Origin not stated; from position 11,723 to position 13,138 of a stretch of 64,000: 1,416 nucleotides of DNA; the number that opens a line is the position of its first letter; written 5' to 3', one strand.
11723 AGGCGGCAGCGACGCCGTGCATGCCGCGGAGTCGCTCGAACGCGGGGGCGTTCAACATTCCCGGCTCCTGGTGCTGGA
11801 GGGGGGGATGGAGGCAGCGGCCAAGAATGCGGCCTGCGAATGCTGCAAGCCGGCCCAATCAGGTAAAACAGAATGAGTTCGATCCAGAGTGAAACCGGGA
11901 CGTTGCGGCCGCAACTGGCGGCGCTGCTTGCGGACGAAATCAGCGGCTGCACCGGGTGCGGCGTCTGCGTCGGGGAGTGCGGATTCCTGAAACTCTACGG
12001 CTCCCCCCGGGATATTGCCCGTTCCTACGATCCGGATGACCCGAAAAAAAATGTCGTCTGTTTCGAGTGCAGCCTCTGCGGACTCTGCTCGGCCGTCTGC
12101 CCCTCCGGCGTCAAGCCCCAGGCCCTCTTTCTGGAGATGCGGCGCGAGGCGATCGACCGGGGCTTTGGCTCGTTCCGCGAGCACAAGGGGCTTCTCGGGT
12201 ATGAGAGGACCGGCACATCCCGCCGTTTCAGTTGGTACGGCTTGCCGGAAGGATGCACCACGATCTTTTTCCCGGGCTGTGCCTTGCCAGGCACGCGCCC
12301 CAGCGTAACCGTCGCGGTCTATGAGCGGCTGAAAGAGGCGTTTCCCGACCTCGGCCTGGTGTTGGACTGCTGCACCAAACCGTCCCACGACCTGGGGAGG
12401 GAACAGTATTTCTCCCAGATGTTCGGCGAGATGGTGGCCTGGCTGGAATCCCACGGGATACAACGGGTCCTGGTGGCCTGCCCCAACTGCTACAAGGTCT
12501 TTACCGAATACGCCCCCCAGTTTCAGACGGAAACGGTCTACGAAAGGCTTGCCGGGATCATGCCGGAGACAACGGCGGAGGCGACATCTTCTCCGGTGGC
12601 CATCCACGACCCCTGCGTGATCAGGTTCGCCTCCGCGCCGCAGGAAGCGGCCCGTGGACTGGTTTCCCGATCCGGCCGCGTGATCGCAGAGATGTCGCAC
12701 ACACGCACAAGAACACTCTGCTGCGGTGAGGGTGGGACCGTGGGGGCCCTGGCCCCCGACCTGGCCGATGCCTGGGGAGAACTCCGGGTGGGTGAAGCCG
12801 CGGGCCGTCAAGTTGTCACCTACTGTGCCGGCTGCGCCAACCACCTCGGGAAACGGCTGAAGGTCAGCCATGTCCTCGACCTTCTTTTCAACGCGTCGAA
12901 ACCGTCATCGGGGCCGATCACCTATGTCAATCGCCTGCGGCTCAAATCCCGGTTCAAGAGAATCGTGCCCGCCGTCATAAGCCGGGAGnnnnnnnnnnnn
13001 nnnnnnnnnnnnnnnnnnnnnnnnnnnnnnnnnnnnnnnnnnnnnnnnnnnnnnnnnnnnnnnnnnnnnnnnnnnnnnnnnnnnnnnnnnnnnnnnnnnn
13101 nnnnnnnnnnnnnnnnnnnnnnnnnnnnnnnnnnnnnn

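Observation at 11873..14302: Single 809-codon ORF fusing an HdrD/GlpC-like Fe-S (CCG-domain) oxidoreductase to a DedA/TVP38 membrane protein plus an extra C-terminal TM domain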

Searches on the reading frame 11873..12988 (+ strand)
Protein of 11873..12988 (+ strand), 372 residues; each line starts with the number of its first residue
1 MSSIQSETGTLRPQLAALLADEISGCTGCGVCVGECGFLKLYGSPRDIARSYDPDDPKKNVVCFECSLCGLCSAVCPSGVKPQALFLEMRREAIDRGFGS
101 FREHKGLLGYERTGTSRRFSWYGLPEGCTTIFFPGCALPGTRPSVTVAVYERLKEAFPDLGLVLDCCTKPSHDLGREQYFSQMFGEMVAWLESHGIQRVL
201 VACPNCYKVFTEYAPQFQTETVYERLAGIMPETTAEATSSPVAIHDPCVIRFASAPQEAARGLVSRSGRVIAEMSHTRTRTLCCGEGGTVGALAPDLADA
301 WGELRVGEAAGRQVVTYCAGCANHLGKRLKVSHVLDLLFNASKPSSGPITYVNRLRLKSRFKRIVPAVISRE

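Call 98: search_protein_representatives(protein=window:11873-12988:+)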
Query: 372 residues. Proteins with E-value up to 0.001 (for the whole library): 3706; up to 1e-10: 1435; up to 1e-30: 344. The best 150 are listed.
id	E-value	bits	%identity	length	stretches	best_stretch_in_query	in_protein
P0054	1.2e-191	652.8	74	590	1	1-372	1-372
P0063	2.5e-128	444.4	57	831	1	11-372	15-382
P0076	1.9e-122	425.1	53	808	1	22-367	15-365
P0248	8.7e-118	409.7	54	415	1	20-372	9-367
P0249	4.1e-115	400.9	51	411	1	24-372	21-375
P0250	2.4e-114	398.4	50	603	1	16-370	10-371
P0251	4.7e-114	397.5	50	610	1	15-372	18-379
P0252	2.0e-107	375.6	47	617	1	9-363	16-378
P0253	4.9e-106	371.1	48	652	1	9-370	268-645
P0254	3.6e-105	368.2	51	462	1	9-372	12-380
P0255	3.5e-104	365.0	47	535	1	23-372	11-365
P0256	4.0e-104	364.8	50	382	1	8-363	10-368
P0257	9.1e-104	363.6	48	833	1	14-368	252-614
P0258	1.1e-101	356.7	49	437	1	20-363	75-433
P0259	2.6e-101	355.5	48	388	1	18-359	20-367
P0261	4.2e-100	351.5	45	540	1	12-372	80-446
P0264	4.5e-96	338.3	46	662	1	9-363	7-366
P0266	3.0e-95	335.5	44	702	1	17-370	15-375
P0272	6.9e-91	321.2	44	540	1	24-365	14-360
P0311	5.3e-80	285.4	44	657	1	24-349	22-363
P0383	3.7e-53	197.0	36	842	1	26-342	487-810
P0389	4.9e-51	190.1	35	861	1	26-359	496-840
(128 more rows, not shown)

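Call 99: search_protein_families(library=pfam, proteins=[P0383, P0389, P0257, P0266, P0264, P0311, P0253, P0261, P0255, P0272], max_evalue=0.00001)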
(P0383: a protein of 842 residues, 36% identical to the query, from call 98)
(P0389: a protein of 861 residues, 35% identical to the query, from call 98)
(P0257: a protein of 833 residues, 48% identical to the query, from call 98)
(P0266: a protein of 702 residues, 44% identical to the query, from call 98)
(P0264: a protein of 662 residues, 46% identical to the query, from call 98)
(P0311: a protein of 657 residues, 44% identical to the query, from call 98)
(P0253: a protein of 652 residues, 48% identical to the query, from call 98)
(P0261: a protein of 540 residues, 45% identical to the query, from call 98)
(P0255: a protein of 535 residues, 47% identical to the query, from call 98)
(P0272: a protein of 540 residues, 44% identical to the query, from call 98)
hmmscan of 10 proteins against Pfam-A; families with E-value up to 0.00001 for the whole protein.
P0383 (842 aa): 9 families
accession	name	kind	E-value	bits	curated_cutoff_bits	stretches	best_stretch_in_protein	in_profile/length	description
PF07992.20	Pyr_redox_2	-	9.4e-34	117.6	26.1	1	113-408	2-291/291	Pyridine nucleotide-disulphide oxidoreductase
PF14691.11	Fer4_20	-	9.6e-25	87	25.8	2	15-96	23-107/113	Dihydroprymidine dehydrogenase domain II, 4Fe-4S cluster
PF02754.22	CCG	-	5.6e-13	49.2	20.6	0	596-674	3-84/85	Cysteine-rich domain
PF13738.12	Pyr_redox_3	-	1.1e-12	48.3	30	1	199-392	127-305/305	Pyridine nucleotide-disulphide oxidoreductase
PF00070.33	Pyr_redox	-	1.7e-10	41.7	22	0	113-147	1-35/82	Pyridine nucleotide-disulphide oxidoreductase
PF13450.12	NAD_binding_8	-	3.3e-08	34.1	21.9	1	116-149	1-34/68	NAD(P)-binding Rossmann-like domain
PF12831.13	FAD_oxidored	-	2.3e-07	30.9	27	1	114-153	2-41/416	FAD dependent oxidoreductase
PF01262.27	AlaDh_PNT_C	-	2.9e-07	30.6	23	0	106-142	23-59/214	Alanine dehydrogenase/PNT, C-terminal domain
PF13534.11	Fer4_17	-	8.1e-06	26.7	22.2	1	483-542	1-60/61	4Fe-4S dicluster domain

P0389 (861 aa): 10 families
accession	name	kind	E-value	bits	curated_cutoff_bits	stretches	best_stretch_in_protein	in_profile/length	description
PF07992.20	Pyr_redox_2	-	5.1e-30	105.3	26.1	1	120-417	2-291/291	Pyridine nucleotide-disulphide oxidoreductase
PF14691.11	Fer4_20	-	3.8e-24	85.1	25.8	1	14-102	17-108/113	Dihydroprymidine dehydrogenase domain II, 4Fe-4S cluster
PF02754.22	CCG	-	1.5e-10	41.4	20.6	1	717-798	2-84/85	Cysteine-rich domain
PF13738.12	Pyr_redox_3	-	5.7e-09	36.1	30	0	240-401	157-305/305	Pyridine nucleotide-disulphide oxidoreductase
PF13450.12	NAD_binding_8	-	1e-08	35.8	21.9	1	123-159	1-37/68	NAD(P)-binding Rossmann-like domain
PF00070.33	Pyr_redox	-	2.6e-08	34.7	22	0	250-296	1-45/82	Pyridine nucleotide-disulphide oxidoreductase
PF13534.11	Fer4_17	-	5.1e-07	30.6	22.2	1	492-551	1-61/61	4Fe-4S dicluster domain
PF01266.30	DAO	-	1e-06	28.9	27.9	1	120-157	1-39/353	FAD dependent oxidoreductase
PF12831.13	FAD_oxidored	-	2.3e-06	27.6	27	0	121-156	2-37/416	FAD dependent oxidoreductase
PF03486.20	HI0933_like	-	5.3e-06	26.5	50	0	120-154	2-36/244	HI0933-like protein Rossmann domain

P0257 (833 aa): 5 families
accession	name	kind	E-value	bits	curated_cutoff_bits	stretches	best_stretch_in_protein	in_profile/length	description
PF09335.16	VTT_dom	-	8.4e-26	91.3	33.9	1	59-175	2-122/123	VTT domain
PF13534.11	Fer4_17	-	4.3e-08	34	22.2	1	264-320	2-61/61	4Fe-4S dicluster domain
PF02754.22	CCG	-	1.4e-07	32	20.6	0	480-564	1-85/85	Cysteine-rich domain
PF13183.11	Fer4_8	-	7.6e-07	30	27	1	261-318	2-67/68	4Fe-4S dicluster domain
PF13237.11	Fer4_10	-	1.3e-06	28.6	25.5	0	262-274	7-19/53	4Fe-4S dicluster domain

P0266 (702 aa): 4 families
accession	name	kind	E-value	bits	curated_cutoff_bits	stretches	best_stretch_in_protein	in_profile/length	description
PF03706.18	LPG_synthase_TM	-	1.2e-37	130.4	33.4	1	392-679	2-300/302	Lysylphosphatidylglycerol synthase TM region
PF02754.22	CCG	-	3.5e-09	37.1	20.6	1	239-323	1-85/85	Cysteine-rich domain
PF13534.11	Fer4_17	-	2.1e-07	31.8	22.2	1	23-79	1-61/61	4Fe-4S dicluster domain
PF13183.11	Fer4_8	-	6.1e-07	30.3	27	1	22-78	3-68/68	4Fe-4S dicluster domain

P0264 (662 aa): 4 families
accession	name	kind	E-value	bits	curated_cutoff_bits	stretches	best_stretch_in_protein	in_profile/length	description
PF00581.25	Rhodanese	-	8.2e-33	113.3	22.2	2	555-658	2-101/102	Rhodanese-like domain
PF02754.22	CCG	-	1.5e-12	47.9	20.6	1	238-321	1-84/85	Cysteine-rich domain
PF13534.11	Fer4_17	-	1.6e-07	32.2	22.2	1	24-79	2-61/61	4Fe-4S dicluster domain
PF13183.11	Fer4_8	-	1.4e-06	29.1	27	1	21-77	2-67/68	4Fe-4S dicluster domain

P0311 (657 aa): 5 families
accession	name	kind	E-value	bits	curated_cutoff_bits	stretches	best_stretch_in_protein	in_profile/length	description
PF09335.16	VTT_dom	-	5.2e-25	88.7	33.9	1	487-604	1-122/123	VTT domain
PF02754.22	CCG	-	4.2e-08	33.6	20.6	0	257-339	2-84/85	Cysteine-rich domain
PF13534.11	Fer4_17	-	5.3e-08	33.7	22.2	1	24-95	2-60/61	4Fe-4S dicluster domain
PF13183.11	Fer4_8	-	2.3e-07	31.7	27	1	23-94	4-67/68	4Fe-4S dicluster domain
PF13237.11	Fer4_10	-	1.5e-06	28.5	25.5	0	80-93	8-21/53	4Fe-4S dicluster domain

P0253 (652 aa): 4 families
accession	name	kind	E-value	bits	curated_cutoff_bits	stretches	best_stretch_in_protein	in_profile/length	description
PF09335.16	VTT_dom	-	8e-22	78.5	33.9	1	80-190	8-123/123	VTT domain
PF02754.22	CCG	-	1.3e-09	38.4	20.6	1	510-594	1-85/85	Cysteine-rich domain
PF13183.11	Fer4_8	-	2.9e-08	34.6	27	1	282-339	2-68/68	4Fe-4S dicluster domain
PF13534.11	Fer4_17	-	7.2e-08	33.3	22.2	1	284-340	1-61/61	4Fe-4S dicluster domain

P0261 (540 aa): 3 families
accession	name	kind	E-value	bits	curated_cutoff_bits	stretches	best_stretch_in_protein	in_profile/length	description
PF13534.11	Fer4_17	-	3.7e-08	34.2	22.2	1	94-149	2-61/61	4Fe-4S dicluster domain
PF02754.22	CCG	-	3.3e-07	30.7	20.6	0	310-392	2-84/85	Cysteine-rich domain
PF13183.11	Fer4_8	-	8e-07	29.9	27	1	91-147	2-67/68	4Fe-4S dicluster domain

P0255 (535 aa): 4 families
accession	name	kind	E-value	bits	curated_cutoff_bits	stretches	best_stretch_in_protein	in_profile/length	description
PF00072.30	Response_reg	-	1.3e-18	67.6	30.2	1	379-489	2-111/111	Response regulator receiver domain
PF02754.22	CCG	-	3e-11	43.7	20.6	1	229-311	2-84/85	Cysteine-rich domain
PF13534.11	Fer4_17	-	5.5e-07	30.5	22.2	1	14-69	2-61/61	4Fe-4S dicluster domain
PF13183.11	Fer4_8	-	8.1e-07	29.9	27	1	12-67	3-67/68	4Fe-4S dicluster domain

P0272 (540 aa): 3 families
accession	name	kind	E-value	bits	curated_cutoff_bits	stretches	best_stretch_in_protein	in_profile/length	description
PF02754.22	CCG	-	5.4e-13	49.3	20.6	1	230-313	1-84/85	Cysteine-rich domain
PF13183.11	Fer4_8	-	2.1e-09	38.2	27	1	13-69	2-68/68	4Fe-4S dicluster domain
PF13534.11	Fer4_17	-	1.5e-08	35.5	22.2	1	16-70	2-61/61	4Fe-4S dicluster domain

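Call 101: search_protein_families(library=ncbifam, proteins=[P0383, P0389, P0264, P0248, P0256], max_evalue=1e-10)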
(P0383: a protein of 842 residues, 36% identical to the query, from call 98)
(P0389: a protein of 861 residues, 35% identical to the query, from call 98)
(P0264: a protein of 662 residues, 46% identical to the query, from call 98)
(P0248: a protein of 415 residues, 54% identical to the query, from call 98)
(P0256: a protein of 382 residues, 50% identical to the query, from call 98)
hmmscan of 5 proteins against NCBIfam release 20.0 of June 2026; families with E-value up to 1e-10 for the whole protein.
P0383 (842 aa): 25 families
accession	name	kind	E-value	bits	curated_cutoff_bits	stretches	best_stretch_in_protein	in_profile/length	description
NF045663.1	diclust_near_Sec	equivalog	4e-182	607.2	530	2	351-839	186-664/759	pyridine nucleotide-disulfide oxidoreductase/dicluster-binding protein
NF009410.0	PRK12771.1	subfamily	2.2e-139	465.6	516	1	15-539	41-556/566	NAD(P)-binding protein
NF009454.0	PRK12814.1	equivalog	6.6e-126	421.3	916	1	8-501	88-585/657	putative NADPH-dependent glutamate synthase small subunit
NF010590.0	PRK13984.1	equivalog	9e-111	370.9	946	1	22-422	196-609/611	putative oxidoreductase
TIGR01316.1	gltA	equivalog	5.3e-100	335.3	471.75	1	20-419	34-449/449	NADPH-dependent glutamate synthase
NF009414.0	PRK12778.1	equivalog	2e-98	330.5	1103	2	7-420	323-750/752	bifunctional dihydroorotate dehydrogenase B NAD binding subunit/NADPH-dependent glutamate synthase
TIGR03315.1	Se_ygfK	equivalog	1.6e-84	284.1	835.3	1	23-540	446-935/1012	putative selenate reductase subunit YgfK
TIGR01318.1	gltD_gamma_fam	subfamily_domain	3.4e-81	273.2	482.95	1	14-419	40-465/467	glutamate synthase, small subunit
NF009413.0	PRK12775.1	equivalog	1.4e-73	248.2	1895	1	5-420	323-755/1006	putative trifunctional 2-polyprenylphenol hydroxylase/glutamate synthase subunit beta/ferritin domain-containing protein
NF009408.0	PRK12769.1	equivalog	4.8e-72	243.1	1003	1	22-421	234-653/659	formate-dependent uric acid utilization protein AegA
TIGR01317.1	GOGAT_sm_gam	subfamily_domain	1.5e-62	212.1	447.7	1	11-422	39-481/485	glutamate synthase small subunit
NF009451.0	PRK12809.1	equivalog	4.9e-61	206.8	1154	1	21-414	216-629/639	formate-dependent uric acid utilization protein YgfT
NF009409.0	PRK12770.1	subfamily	5e-61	206.7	343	1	107-422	14-353/360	putative glutamate synthase subunit beta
NF009415.0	PRK12779.1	equivalog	2.3e-50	171.4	1519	1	24-417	210-624/944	putative bifunctional glutamate synthase subunit beta/2-polyprenylphenol hydroxylase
NF041087.1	bile_acid_BaiCD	equivalog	3.7e-18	65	825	1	107-274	376-533/642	bile acid Fe-S flavoenzyme BaiCD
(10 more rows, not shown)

P0389 (861 aa): 20 families
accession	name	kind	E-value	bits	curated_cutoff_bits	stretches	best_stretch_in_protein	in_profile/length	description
NF045663.1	diclust_near_Sec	equivalog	3.9e-156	521.2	530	2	376-843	202-662/759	pyridine nucleotide-disulfide oxidoreductase/dicluster-binding protein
NF009454.0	PRK12814.1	equivalog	1e-123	414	916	1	22-502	97-578/657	putative NADPH-dependent glutamate synthase small subunit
NF009410.0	PRK12771.1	subfamily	6.7e-120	401.3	516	1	23-547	44-556/566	NAD(P)-binding protein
NF009414.0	PRK12778.1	equivalog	1.5e-99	334.3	1103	1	18-429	328-750/752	bifunctional dihydroorotate dehydrogenase B NAD binding subunit/NADPH-dependent glutamate synthase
TIGR01316.1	gltA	equivalog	9.8e-97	324.5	471.75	1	13-428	20-449/449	NADPH-dependent glutamate synthase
TIGR03315.1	Se_ygfK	equivalog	5.1e-88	295.6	835.3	1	27-548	445-935/1012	putative selenate reductase subunit YgfK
TIGR01318.1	gltD_gamma_fam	subfamily_domain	6.8e-80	268.9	482.95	1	17-428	38-465/467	glutamate synthase, small subunit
NF009408.0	PRK12769.1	equivalog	1.3e-75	254.9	1003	1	19-429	225-652/659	formate-dependent uric acid utilization protein AegA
NF010590.0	PRK13984.1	equivalog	5.9e-67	226.2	946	1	26-431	195-609/611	putative oxidoreductase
NF009413.0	PRK12775.1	equivalog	5.3e-66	223.1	1895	1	18-432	330-758/1006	putative trifunctional 2-polyprenylphenol hydroxylase/glutamate synthase subunit beta/ferritin domain-containing protein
NF009409.0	PRK12770.1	subfamily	1.3e-62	211.9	343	1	113-432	13-354/360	putative glutamate synthase subunit beta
NF009451.0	PRK12809.1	equivalog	4.3e-62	210.3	1154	1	18-422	207-628/639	formate-dependent uric acid utilization protein YgfT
NF009415.0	PRK12779.1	equivalog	7.9e-54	182.9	1519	1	29-423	210-621/944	putative bifunctional glutamate synthase subunit beta/2-polyprenylphenol hydroxylase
TIGR01317.1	GOGAT_sm_gam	subfamily_domain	2.4e-53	181.7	447.7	1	29-431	52-481/485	glutamate synthase small subunit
NF045599.1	bili_reduct_long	exception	6.2e-16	57.8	750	1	116-367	379-605/641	bilirubin reductase, long form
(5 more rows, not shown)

P0264 (662 aa): 4 families
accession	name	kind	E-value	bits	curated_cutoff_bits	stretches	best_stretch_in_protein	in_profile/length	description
NF045663.1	diclust_near_Sec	equivalog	1.7e-64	218.2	530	1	26-375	310-672/759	pyridine nucleotide-disulfide oxidoreductase/dicluster-binding protein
NF008557.0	PRK11493.1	equivalog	3.9e-19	68.8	250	1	435-657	42-270/281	3-mercaptopyruvate sulfurtransferase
NF004898.0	PRK06259.1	equivalog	3.6e-16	58.9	385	1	20-318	132-460/488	fumarate reductase (CoM/CoB) subunit TfrB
NF045521.1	rhoda_near_glyco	subfamily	8.3e-12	45.1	145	0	552-658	19-110/144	rhodanese homology domain-containing protein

P0248 (415 aa): 2 families
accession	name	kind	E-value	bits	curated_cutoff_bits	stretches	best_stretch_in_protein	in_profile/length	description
NF045663.1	diclust_near_Sec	equivalog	5.8e-62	209.9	530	1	12-360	303-665/759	pyridine nucleotide-disulfide oxidoreductase/dicluster-binding protein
NF004898.0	PRK06259.1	equivalog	6e-12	44.9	385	1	118-310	263-460/488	fumarate reductase (CoM/CoB) subunit TfrB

P0256 (382 aa): 2 families
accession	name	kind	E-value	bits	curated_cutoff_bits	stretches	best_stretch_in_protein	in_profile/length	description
NF045663.1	diclust_near_Sec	equivalog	5.8e-60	203.2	530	1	14-367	296-658/759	pyridine nucleotide-disulfide oxidoreductase/dicluster-binding protein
NF045670.1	quin_L_LdhH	equivalog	4.6e-14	51.6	800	0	128-325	470-687/706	L-lactate dehydrogenase (quinone) large subunit LdhH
